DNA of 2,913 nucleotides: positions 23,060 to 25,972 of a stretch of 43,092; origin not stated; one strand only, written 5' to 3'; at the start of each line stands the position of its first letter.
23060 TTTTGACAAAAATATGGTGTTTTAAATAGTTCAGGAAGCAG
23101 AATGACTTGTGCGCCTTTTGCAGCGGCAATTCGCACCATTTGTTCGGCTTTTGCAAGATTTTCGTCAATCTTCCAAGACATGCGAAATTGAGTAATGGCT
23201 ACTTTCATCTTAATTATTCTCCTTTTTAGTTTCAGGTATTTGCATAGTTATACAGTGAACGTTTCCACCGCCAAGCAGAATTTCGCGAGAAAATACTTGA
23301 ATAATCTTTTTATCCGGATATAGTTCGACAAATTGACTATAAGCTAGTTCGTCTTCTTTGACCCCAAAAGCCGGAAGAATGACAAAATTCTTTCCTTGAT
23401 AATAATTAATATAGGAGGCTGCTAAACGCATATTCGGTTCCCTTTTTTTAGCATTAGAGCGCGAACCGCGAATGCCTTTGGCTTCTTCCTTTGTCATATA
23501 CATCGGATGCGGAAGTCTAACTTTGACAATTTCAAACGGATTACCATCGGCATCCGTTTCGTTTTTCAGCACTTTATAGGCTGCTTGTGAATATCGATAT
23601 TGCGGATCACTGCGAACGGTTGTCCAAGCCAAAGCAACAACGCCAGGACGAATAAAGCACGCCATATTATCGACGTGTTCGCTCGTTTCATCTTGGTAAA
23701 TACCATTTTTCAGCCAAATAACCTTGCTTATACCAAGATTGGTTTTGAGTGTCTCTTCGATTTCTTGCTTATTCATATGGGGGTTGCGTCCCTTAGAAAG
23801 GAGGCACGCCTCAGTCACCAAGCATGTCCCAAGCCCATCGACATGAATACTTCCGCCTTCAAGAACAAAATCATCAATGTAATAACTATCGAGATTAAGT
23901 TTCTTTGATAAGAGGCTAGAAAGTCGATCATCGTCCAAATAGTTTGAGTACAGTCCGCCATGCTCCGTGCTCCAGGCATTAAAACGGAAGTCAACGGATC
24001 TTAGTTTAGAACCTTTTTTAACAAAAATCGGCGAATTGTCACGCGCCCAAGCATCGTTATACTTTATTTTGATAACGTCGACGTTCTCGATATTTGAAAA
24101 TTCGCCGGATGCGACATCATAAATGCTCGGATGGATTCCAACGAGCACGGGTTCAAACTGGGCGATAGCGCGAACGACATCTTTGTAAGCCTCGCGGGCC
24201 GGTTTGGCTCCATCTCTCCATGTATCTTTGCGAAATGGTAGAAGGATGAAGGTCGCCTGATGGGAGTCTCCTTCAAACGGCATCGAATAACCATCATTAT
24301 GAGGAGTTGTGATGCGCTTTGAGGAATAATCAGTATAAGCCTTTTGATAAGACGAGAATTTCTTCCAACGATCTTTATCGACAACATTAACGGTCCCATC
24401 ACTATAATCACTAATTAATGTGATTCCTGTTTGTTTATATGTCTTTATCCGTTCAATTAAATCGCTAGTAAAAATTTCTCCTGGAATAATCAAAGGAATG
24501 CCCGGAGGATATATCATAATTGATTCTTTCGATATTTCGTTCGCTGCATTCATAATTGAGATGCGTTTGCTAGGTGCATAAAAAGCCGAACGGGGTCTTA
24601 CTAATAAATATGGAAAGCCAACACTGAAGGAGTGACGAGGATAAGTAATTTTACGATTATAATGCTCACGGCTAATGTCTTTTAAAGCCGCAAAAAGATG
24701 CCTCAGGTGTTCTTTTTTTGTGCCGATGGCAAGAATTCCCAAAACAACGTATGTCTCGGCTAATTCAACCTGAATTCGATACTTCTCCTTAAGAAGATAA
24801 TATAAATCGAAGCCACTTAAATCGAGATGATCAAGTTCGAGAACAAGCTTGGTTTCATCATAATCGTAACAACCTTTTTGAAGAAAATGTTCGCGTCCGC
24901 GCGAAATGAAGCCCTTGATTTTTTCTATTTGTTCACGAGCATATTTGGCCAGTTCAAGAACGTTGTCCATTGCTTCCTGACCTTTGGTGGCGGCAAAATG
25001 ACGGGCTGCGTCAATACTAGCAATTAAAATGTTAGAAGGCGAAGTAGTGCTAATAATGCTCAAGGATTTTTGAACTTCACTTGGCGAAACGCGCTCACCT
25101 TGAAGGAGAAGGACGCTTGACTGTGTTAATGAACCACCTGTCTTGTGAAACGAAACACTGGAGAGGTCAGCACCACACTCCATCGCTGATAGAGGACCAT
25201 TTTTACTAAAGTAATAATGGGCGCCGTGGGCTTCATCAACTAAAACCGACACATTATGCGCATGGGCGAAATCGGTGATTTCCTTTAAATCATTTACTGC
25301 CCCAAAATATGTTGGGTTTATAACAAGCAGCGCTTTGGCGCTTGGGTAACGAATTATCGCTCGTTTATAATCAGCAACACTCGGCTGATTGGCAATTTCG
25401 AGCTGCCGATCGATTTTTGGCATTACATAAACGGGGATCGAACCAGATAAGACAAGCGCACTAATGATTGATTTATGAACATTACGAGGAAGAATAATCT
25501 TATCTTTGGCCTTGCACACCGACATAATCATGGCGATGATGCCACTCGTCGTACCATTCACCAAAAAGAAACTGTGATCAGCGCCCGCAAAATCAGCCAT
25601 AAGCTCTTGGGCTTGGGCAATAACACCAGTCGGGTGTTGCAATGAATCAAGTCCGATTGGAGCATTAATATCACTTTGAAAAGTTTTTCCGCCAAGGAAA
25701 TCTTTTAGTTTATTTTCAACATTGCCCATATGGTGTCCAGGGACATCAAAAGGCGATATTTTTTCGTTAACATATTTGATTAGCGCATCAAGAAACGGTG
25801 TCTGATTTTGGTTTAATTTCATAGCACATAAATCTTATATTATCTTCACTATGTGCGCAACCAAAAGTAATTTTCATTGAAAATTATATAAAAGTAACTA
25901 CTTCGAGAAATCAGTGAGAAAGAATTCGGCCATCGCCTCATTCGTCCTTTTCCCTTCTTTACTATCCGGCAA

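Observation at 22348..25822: Arginine decarboxylase and agmatine deiminase fused into one 870-aa polypeptide, followed by N-carbamoylputrescine amidase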

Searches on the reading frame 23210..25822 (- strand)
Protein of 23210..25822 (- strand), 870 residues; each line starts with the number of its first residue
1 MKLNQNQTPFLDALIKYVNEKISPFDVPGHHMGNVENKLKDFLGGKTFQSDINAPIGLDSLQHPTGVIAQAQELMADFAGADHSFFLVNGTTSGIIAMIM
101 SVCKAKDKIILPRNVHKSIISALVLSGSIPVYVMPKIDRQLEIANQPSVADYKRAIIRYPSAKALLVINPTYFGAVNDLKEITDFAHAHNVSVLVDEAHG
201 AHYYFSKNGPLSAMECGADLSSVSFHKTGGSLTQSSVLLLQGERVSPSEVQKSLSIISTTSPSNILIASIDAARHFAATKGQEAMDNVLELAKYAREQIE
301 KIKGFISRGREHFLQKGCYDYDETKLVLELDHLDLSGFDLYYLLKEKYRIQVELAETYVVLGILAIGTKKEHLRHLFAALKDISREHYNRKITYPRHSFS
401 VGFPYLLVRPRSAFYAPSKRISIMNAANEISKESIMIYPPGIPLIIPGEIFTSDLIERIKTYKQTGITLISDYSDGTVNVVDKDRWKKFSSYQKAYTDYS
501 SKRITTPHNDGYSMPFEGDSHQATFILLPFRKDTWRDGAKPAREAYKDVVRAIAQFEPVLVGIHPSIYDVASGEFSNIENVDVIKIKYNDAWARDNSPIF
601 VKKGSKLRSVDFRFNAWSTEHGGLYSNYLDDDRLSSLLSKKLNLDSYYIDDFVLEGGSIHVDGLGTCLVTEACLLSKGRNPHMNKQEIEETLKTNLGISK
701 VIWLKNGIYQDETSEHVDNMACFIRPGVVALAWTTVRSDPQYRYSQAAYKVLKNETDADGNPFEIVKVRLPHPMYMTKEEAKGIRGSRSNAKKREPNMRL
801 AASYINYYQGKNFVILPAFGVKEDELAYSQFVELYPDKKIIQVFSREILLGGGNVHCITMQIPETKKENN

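Call 3: search_protein_families(library=pfam, proteins=[window:23210-25822:-], max_evalue=0.01)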
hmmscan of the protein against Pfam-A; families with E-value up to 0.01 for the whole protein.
window:23210-25822:- (870 aa): 9 families
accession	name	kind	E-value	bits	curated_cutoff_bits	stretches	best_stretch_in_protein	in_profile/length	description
PF04371.20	PAD_porph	-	9.5e-104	347.5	25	1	514-863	2-321/321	Porphyromonas-type peptidyl-arginine deiminase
PF01276.26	OKR_DC_1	-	1.8e-71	241.5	27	1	8-311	1-329/417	Orn/Lys/Arg decarboxylase, major domain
PF01041.23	DegT_DnrJ_EryC1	-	1.5e-10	41.3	19.8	1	73-228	31-173/360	DegT/DnrJ/EryC1/StrS aminotransferase family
PF00155.27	Aminotran_1_2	-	1e-08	35.3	19.7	1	64-207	40-196/361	Aminotransferase class I and II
PF00266.25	Aminotran_5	-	1e-08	35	21.5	1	65-230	42-204/371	Aminotransferase class-V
PF03711.20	OKR_DC_1_C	-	1.3e-07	32.4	24.2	1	372-454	16-99/132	Orn/Lys/Arg decarboxylase, C-terminal domain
PF01212.27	Beta_elim_lyase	-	4.1e-05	23.5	27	1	68-275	34-221/288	Beta-eliminating lyase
PF01053.26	Cys_Met_Meta_PP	-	9.3e-05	21.6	27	1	72-225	58-196/381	Cys/Met metabolism PLP-dependent enzyme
PF05889.19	SepSecS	-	0.00073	18.8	21.1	0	84-201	76-196/389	O-phosphoseryl-tRNA(Sec) selenium transferase, SepSecS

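Call 4: search_protein_families(library=ncbifam, proteins=[window:23210-25822:-], max_evalue=0.01)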
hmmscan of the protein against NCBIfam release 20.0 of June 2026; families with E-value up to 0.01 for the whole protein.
window:23210-25822:- (870 aa): 37 families (the best 25 are shown)
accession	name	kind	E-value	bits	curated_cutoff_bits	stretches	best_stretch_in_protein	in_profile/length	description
NF010070.0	PRK13551.1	subfamily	2.2e-132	441.3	483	1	504-865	5-364/365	agmatine deiminase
TIGR03380.1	agmatine_aguA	equivalog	1.8e-128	428.5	381.8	1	505-863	1-356/357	agmatine deiminase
NF011928.0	PRK15399.1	subfamily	1.4e-25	89.6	968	2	4-303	126-443/713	lysine decarboxylase LdcC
NF011603.0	PRK15029.1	equivalog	2.3e-23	82.4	1167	2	7-302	140-465/756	arginine decarboxylase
NF011929.0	PRK15400.1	subfamily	6.1e-23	81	1056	2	7-303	129-443/714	lysine decarboxylase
NF010092.0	PRK13578.1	subfamily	1.5e-21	76.4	794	1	7-133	108-242/720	ornithine decarboxylase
TIGR04301.1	ODC_inducible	exception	1.2e-19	70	1310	1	7-133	108-242/719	ornithine decarboxylase SpeF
TIGR04318.1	lacto_ODC_hypo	hypoth_equivalog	9.9e-17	60.5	950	1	8-135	91-226/695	putative ornithine decarboxylase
NF006810.0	PRK09331.1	subfamily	1.4e-08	33.9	301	1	55-243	56-238/397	Sep-tRNA:Cys-tRNA synthetase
NF008687.0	PRK11706.1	equivalog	2.8e-08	32.9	375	1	70-229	35-181/375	dTDP-4-amino-4,6-dideoxygalactose transaminase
TIGR02539.1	SepCysS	equivalog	3.4e-08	32.9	365.25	1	58-386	45-368/370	O-phospho-L-seryl-tRNA:Cys-tRNA synthase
NF004608.1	PRK05937.1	equivalog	3.3e-07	29.4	399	1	61-301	49-281/366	8-amino-7-oxononanoate synthase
TIGR03576.1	pyridox_MJ0158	hypoth_equivalog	8.2e-07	28.5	304.45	1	77-368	66-313/346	TIGR03576 family pyridoxal phosphate-dependent enzyme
NF008658.2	PRK11658.1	equivalog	9.5e-07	27.8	631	1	72-205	39-163/379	UDP-4-amino-4-deoxy-L-arabinose aminotransferase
TIGR00858.1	bioF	equivalog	4.2e-06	25.7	426.45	1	69-303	69-294/365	8-amino-7-oxononanoate synthase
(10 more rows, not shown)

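Call 5: find_homologous_proteins(query=window:23210-25822:-, region=1-870)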
Query window:23210-25822:-, residues 1-870 (870 aa): 1784 proteins with E <= 0.001 among 8000 candidates; the best 120 are listed.
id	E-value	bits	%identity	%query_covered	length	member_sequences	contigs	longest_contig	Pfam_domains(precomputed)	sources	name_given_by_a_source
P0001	0.0e+0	1832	91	100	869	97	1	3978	PF00155.28,PF00266.26,PF03711.21,PF04371.21,PF01212.28,PF01041.24,PF01276.27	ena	-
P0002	0.0e+0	1779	88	100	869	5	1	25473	PF00155.28,PF00266.26,PF03711.21,PF04371.21,PF01212.28,PF01041.24,PF01276.27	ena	-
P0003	0.0e+0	1769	87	100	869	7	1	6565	PF00155.28,PF00266.26,PF03711.21,PF04371.21,PF01212.28,PF01041.24,PF01276.27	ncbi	-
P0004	0.0e+0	1765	87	100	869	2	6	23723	PF00155.28,PF00266.26,PF03711.21,PF04371.21,PF01212.28,PF01041.24,PF01276.27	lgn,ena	-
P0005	0.0e+0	1759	87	100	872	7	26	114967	PF00155.28,PF00266.26,PF03711.21,PF04371.21,PF01212.28,PF01053.27,PF01041.24,PF01276.27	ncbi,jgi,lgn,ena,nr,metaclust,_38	ncbi:MAG: agmatine deiminase [Erysipelotrichia bacterium]|jgi:lysine decarboxylase|nr:agmatine deimi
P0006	0.0e+0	1757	86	100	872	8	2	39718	PF00155.28,PF00266.26,PF03711.21,PF04371.21,PF01041.24,PF01276.27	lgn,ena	-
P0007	0.0e+0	1742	86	100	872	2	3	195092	PF00155.28,PF00266.26,PF03711.21,PF04371.21,PF01212.28,PF01041.24,PF01276.27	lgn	-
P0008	0.0e+0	1737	85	100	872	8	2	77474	PF00155.28,PF00266.26,PF03711.21,PF04371.21,PF01212.28,PF01053.27,PF01041.24,PF01276.27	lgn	-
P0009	0.0e+0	1736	85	100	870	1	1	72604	PF00155.28,PF00266.26,PF03711.21,PF04371.21,PF01212.28,PF01041.24,PF01276.27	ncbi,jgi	ncbi:MAG: agmatine deiminase [Bacilli bacterium]|jgi:lysine decarboxylase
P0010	0.0e+0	1692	83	100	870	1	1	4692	PF00155.28,PF00266.26,PF03711.21,PF04371.21,PF01212.28,PF01041.24,PF01276.27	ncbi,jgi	ncbi:MAG: agmatine deiminase [Bacilli bacterium]|jgi:lysine decarboxylase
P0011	0.0e+0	1661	82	99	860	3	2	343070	PF00155.28,PF00266.26,PF03711.21,PF04371.21,PF01041.24,PF01276.27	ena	-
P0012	0.0e+0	1377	66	99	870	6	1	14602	PF00155.28,PF00266.26,PF03711.21,PF04371.21,PF01041.24,PF01276.27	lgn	-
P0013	0.0e+0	1368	66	100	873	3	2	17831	PF00155.28,PF00266.26,PF03711.21,PF04371.21,PF01053.27,PF01041.24,PF01276.27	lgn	-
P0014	0.0e+0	1367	66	99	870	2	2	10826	PF00155.28,PF00266.26,PF03711.21,PF04371.21,PF01041.24,PF01276.27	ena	-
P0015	0.0e+0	1340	65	100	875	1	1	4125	PF00155.28,PF00266.26,PF03711.21,PF04371.21,PF01041.24,PF01276.27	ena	-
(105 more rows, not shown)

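Call 13: find_related_loci(query=window:23210-25822:-, collection=genome_contigs, flank=6000)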
Query window:23210-25822:- (870 aa) in genome_contigs; peptide patterns used: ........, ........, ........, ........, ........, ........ (x = any residue, [..] = any of these).
53 stretches matched a pattern; 18 encode a relative of the query (tblastn E <= 1e-3); 18 distinct loci.
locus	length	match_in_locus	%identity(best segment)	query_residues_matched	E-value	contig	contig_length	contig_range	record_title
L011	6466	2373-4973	91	1-867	0e+0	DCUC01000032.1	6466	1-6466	MAG TPA_asm: Bacillales bacterium UBA1424 UBA1424_contig_69431, whole genome shotgun sequence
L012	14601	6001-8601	89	1-867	0e+0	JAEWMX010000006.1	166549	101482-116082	MAG: Bacillota bacterium isolate OH_PDB_148 k127_1470283, whole genome shotgun sequence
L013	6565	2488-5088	87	1-867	0e+0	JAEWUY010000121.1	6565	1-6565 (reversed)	MAG: Bacillota bacterium isolate OH_SDB_4 k127_1265211, whole genome shotgun sequence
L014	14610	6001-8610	85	1-870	0e+0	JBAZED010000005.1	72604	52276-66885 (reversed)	MAG: Bacilli bacterium isolate SO_2017_LW3_117 NODE_720_length_72604_cov_3.271272_LW162_2017, whole genome shotgun seque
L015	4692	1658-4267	83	1-870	0e+0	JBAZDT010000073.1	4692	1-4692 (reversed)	MAG: Bacilli bacterium isolate SO_2017_LW3_106 NODE_69415_length_4692_cov_1.064403_LW162_2017, whole genome shotgun sequ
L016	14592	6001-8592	62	2-864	0e+0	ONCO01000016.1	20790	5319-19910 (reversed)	uncultured Erysipelotrichaceae bacterium isolate RUG187 genome assembly, contig: scaffold_1590, whole genome shotgun seq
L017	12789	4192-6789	61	4-868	0e+0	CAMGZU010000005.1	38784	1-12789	MAG: uncultured Erysipelotrichaceae bacterium isolate SRR11784279_bin.55_metaWRAP_v1.3_MAG genome assembly, contig: ERZ1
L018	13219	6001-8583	60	2-863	0e+0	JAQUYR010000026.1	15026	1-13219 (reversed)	MAG: Bacilli bacterium isolate STD2_241 NODE_14889_length_15026_cov_9.723606_Sandtown_D2, whole genome shotgun sequence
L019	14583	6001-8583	57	2-863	0e+0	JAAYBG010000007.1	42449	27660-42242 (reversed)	MAG: Acholeplasmataceae bacterium isolate AS06rmzACSIP_268 21916_AS06, whole genome shotgun sequence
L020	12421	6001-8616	57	1-869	0e+0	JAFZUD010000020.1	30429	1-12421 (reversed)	MAG: Bacilli bacterium isolate RGIG8100 Water_buffalos_Rumen-3__c170407, whole genome shotgun sequence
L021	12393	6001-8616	57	1-870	0e+0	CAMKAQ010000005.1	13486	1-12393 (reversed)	MAG: uncultured Bacillales bacterium isolate SRR12081303_bin.85_metaWRAP_v1.3_MAG genome assembly, contig: ERZ12289767.6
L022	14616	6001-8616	57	1-869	0e+0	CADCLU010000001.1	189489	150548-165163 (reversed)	MAG: uncultured Erysipelotrichaceae bacterium isolate RUG14765 genome assembly, contig: RUG14765_asm_1, whole genome sho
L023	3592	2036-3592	92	1-519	0e+0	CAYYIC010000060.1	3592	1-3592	MAG TPA_asm: uncultured Staphylococcaceae bacterium isolate SRP192927_co5_65 genome assembly, contig: NODE_63986_length_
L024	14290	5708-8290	58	2-863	0e+0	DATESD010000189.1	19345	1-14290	MAG TPA_asm: Bacilli bacterium isolate SMAG_U9092 k141_563235, whole genome shotgun sequence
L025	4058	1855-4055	57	1-729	0e+0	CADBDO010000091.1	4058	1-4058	MAG: uncultured Erysipelotrichaceae bacterium isolate RUG13880 genome assembly, contig: RUG13880_asm_91, whole genome sh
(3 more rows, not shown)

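Call 15: search_solved_structures(query=window:23210-25822:-, max_evalue=0.00001, show_alignments=0)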
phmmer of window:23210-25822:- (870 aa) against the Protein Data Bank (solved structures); distinct sequences matched with E-value up to 0.00001: 33.
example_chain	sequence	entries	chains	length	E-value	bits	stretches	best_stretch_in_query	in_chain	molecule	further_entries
3h7c_X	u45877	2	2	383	2.6e-90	306.9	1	505-864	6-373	Agmatine deiminase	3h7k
1vkp_A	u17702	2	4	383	2.9e-90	306.7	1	506-864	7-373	AGMATINE IMINOHYDROLASE | Agmatine deiminase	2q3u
2ewo_A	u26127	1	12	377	8.2e-90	305.2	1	504-867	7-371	Putative agmatine deiminase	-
6nib_A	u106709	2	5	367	8.1e-88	298.6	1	510-863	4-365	Porphyromonas-type peptidyl-arginine deiminase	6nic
2jer_A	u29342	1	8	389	1.7e-81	277.7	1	505-864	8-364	AGMATINE DEIMINASE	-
1xkn_A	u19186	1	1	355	2.7e-46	161.3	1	511-864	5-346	putative peptidyl-arginine deiminase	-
6b10_A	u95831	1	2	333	1.3e-42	149.1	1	521-858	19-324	Putative peptidyl-arginine deiminase family protein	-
6b2w_A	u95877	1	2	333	2.2e-41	145.1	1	521-857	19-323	Putative peptidyl-arginine deiminase family protein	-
2cmu_A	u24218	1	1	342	5.4e-40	140.5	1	517-864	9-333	PUTATIVE PEPTIDYL-ARGININE DEIMINASE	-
3hvm_A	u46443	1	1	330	1.6e-39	138.9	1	518-862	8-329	AGMATINE DEIMINASE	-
2x3l_A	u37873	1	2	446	5.7e-39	137.1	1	9-469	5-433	ORN/LYS/ARG DECARBOXYLASE FAMILY PROTEIN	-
1zbr_A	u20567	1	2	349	2.3e-32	115.2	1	584-864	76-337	conserved hypothetical protein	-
5fkz_E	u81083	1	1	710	9.3e-26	93.4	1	7-303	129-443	LYSINE DECARBOXYLASE, CONSTITUTIVE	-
6q6i_A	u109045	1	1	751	3e-23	85.1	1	8-284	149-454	Biodegradative arginine decarboxylase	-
5fkx_A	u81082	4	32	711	1.1e-20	76.5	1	7-303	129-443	LYSINE DECARBOXYLASE, INDUCIBLE | Inducible lysine decarboxylase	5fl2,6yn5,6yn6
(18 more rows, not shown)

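Call 31: search_protein_representatives(protein=window:23210-25822:-)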
Query: 870 residues. Proteins with E-value up to 0.001 (for the whole library): 14904; up to 1e-10: 8963; up to 1e-30: 3721. The best 150 are listed.
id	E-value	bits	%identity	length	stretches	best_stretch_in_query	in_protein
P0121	0.0e+00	1108.1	55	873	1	6-864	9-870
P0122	1.8e-215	734.2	53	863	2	5-514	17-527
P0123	1.5e-194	665.0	57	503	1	370-866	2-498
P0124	8.7e-146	503.7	63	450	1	2-359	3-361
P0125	1.4e-134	466.7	47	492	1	4-486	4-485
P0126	5.1e-126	438.3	45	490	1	5-473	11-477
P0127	1.1e-124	433.8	43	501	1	4-491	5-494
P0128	1.2e-119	417.2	44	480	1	4-481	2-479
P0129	8.7e-119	414.4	44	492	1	2-471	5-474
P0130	1.1e-116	407.4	44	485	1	2-465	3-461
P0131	4.9e-116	405.3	42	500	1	4-478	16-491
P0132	2.9e-114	399.4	44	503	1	3-471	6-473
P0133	4.5e-114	398.8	43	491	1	4-474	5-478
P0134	2.5e-112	393.0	43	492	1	2-470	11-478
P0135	9.6e-112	391.1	42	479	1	3-480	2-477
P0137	1.9e-111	390.1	44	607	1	3-470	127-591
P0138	1.4e-109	383.9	41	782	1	2-482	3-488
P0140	9.5e-108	377.9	41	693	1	5-471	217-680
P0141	1.2e-107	377.6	41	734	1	3-459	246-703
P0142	6.1e-107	375.2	41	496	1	2-478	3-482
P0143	1.3e-106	374.1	42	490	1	1-475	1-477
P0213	5.9e-86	305.8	46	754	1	504-868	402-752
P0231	5.0e-83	296.1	41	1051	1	483-861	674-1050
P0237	2.0e-82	294.1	41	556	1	512-866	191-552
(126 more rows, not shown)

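Call 32: search_protein_families(library=pfam, proteins=[P0121, P0122, P0123, P0213, P0231, P0237, P0138, P0137, P0140, P0141], max_evalue=0.00001)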
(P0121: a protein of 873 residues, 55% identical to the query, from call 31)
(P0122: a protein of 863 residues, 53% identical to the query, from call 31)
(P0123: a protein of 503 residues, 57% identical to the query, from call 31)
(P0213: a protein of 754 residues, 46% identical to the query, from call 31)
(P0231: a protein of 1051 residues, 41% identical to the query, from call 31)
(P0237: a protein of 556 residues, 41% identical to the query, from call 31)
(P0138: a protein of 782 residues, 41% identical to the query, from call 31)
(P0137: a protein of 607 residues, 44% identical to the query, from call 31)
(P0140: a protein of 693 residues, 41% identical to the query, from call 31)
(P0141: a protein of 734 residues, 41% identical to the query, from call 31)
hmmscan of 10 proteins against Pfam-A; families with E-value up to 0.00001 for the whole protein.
P0121 (873 aa): 6 families
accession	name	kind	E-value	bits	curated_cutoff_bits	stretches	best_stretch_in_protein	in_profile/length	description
PF04371.20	PAD_porph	-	9.9e-98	327.7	25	1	518-869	2-321/321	Porphyromonas-type peptidyl-arginine deiminase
PF01276.26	OKR_DC_1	-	2.6e-68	231.1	27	1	11-370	1-412/417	Orn/Lys/Arg decarboxylase, major domain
PF01041.23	DegT_DnrJ_EryC1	-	1.2e-10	41.6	19.8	1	75-231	30-173/360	DegT/DnrJ/EryC1/StrS aminotransferase family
PF00155.27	Aminotran_1_2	-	8.8e-09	35.4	19.7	1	69-311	42-298/361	Aminotransferase class I and II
PF01212.27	Beta_elim_lyase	-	2.9e-06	27.2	27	1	70-286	33-229/288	Beta-eliminating lyase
PF03711.20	OKR_DC_1_C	-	5.2e-06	27.2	24.2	0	422-456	64-98/132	Orn/Lys/Arg decarboxylase, C-terminal domain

P0122 (863 aa): 6 families
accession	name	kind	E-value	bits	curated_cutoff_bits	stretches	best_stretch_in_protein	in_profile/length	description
PF01276.26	OKR_DC_1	-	8e-69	232.8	27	1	20-336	1-342/417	Orn/Lys/Arg decarboxylase, major domain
PF01041.23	DegT_DnrJ_EryC1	-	4.5e-10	39.7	19.8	1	89-240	35-173/360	DegT/DnrJ/EryC1/StrS aminotransferase family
PF00155.27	Aminotran_1_2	-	9.2e-10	38.7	19.7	1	85-217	53-194/361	Aminotransferase class I and II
PF03711.20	OKR_DC_1_C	-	7.5e-07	29.9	24.2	1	417-466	46-99/132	Orn/Lys/Arg decarboxylase, C-terminal domain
PF04371.20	PAD_porph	-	9.4e-07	28.8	25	1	554-835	30-299/321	Porphyromonas-type peptidyl-arginine deiminase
PF00266.25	Aminotran_5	-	3.6e-06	26.7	21.5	0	94-243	62-205/371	Aminotransferase class-V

P0123 (503 aa): 2 families
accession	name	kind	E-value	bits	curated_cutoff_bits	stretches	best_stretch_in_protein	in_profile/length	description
PF04371.20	PAD_porph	-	1.6e-105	353.3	25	1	147-495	3-321/321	Porphyromonas-type peptidyl-arginine deiminase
PF03711.20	OKR_DC_1_C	-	1e-07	32.7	24.2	1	8-86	20-99/132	Orn/Lys/Arg decarboxylase, C-terminal domain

P0213 (754 aa): 1 family
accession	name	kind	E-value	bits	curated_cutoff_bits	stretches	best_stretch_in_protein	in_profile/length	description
PF04371.20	PAD_porph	-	1.8e-111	372.8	25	1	411-747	1-321/321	Porphyromonas-type peptidyl-arginine deiminase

P0231 (1051 aa): 3 families
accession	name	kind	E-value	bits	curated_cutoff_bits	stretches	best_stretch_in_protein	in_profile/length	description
PF04371.20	PAD_porph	-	6.3e-103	344.8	25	1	705-1050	3-319/321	Porphyromonas-type peptidyl-arginine deiminase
PF02784.22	Orn_Arg_deC_N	-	4.6e-16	59.4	23.4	1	65-302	16-247/247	Pyridoxal-dependent decarboxylase, pyridoxal binding domain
PF00278.28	Orn_DAP_Arg_deC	-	9.1e-07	29.5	23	1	303-394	6-91/95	Pyridoxal-dependent decarboxylase, C-terminal sheet domain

P0237 (556 aa): 2 families
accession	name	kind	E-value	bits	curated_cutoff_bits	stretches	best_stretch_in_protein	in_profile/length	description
PF04371.20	PAD_porph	-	1.9e-120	402.4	25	1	192-549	1-321/321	Porphyromonas-type peptidyl-arginine deiminase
PF01812.26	5-FTHF_cyc-lig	-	1.1e-32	113.9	27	1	3-183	1-186/186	5-formyltetrahydrofolate cyclo-ligase family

P0138 (782 aa): 7 families
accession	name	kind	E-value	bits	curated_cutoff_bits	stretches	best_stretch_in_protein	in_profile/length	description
PF01276.26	OKR_DC_1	-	3.4e-93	313.1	27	1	9-373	1-415/417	Orn/Lys/Arg decarboxylase, major domain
PF00491.26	Arginase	-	3.2e-61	207.7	22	1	503-775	4-274/280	Arginase family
PF00155.27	Aminotran_1_2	-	7.8e-12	45.5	19.7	1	71-314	44-301/361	Aminotransferase class I and II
PF03711.20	OKR_DC_1_C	-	5.2e-11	43.4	24.2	1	407-476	44-120/132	Orn/Lys/Arg decarboxylase, C-terminal domain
PF05889.19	SepSecS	-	1.4e-08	34.3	21.1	1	81-204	68-196/389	O-phosphoseryl-tRNA(Sec) selenium transferase, SepSecS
PF01041.23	DegT_DnrJ_EryC1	-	1.5e-08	34.7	19.8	1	79-209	34-155/360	DegT/DnrJ/EryC1/StrS aminotransferase family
PF00266.25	Aminotran_5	-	1.4e-06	28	21.5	1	71-234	45-205/371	Aminotransferase class-V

P0137 (607 aa): 6 families
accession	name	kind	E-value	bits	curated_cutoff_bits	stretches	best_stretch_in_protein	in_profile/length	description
PF01276.26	OKR_DC_1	-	6.5e-73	246.3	27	1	133-447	2-342/417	Orn/Lys/Arg decarboxylase, major domain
PF01041.23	DegT_DnrJ_EryC1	-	8.3e-12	45.4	19.8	1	203-351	37-172/360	DegT/DnrJ/EryC1/StrS aminotransferase family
PF03711.20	OKR_DC_1_C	-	2.6e-10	41.1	24.2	1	519-587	41-114/132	Orn/Lys/Arg decarboxylase, C-terminal domain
PF00155.27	Aminotran_1_2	-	2.2e-09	37.4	19.7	1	200-331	52-195/361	Aminotransferase class I and II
PF01212.27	Beta_elim_lyase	-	3.5e-08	33.5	27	1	195-427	37-228/288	Beta-eliminating lyase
PF00266.25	Aminotran_5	-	3.6e-06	26.6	21.5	0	203-354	56-204/371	Aminotransferase class-V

P0140 (693 aa): 5 families
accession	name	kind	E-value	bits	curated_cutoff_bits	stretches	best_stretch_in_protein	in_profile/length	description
PF01276.26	OKR_DC_1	-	3.1e-75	253.9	27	1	221-580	2-414/417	Orn/Lys/Arg decarboxylase, major domain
PF01041.23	DegT_DnrJ_EryC1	-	4.5e-12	46.3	19.8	1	281-415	27-152/360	DegT/DnrJ/EryC1/StrS aminotransferase family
PF00155.27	Aminotran_1_2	-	4.7e-10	39.6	19.7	1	273-419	37-196/361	Aminotransferase class I and II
PF03711.20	OKR_DC_1_C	-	1.2e-07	32.6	24.2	1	616-677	48-116/132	Orn/Lys/Arg decarboxylase, C-terminal domain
PF00266.25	Aminotran_5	-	8.1e-07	28.8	21.5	1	280-442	45-204/371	Aminotransferase class-V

P0141 (734 aa): 6 families
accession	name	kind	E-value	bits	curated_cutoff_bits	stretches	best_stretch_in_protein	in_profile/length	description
PF01276.26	OKR_DC_1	-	2.2e-74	251.1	27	1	251-610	1-411/417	Orn/Lys/Arg decarboxylase, major domain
PF01234.23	NNMT_PNMT_TEMT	-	3.7e-45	154.6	25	1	6-241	11-260/261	NNMT/PNMT/TEMT family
PF03711.20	OKR_DC_1_C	-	1.9e-11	44.8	24.2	1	641-713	40-117/132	Orn/Lys/Arg decarboxylase, C-terminal domain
PF00155.27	Aminotran_1_2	-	2e-11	44.1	19.7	1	305-554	38-301/361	Aminotransferase class I and II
PF00266.25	Aminotran_5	-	1.2e-08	34.8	21.5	1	309-473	43-204/371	Aminotransferase class-V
PF01041.23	DegT_DnrJ_EryC1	-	4.1e-07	30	19.8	1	322-450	37-156/360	DegT/DnrJ/EryC1/StrS aminotransferase family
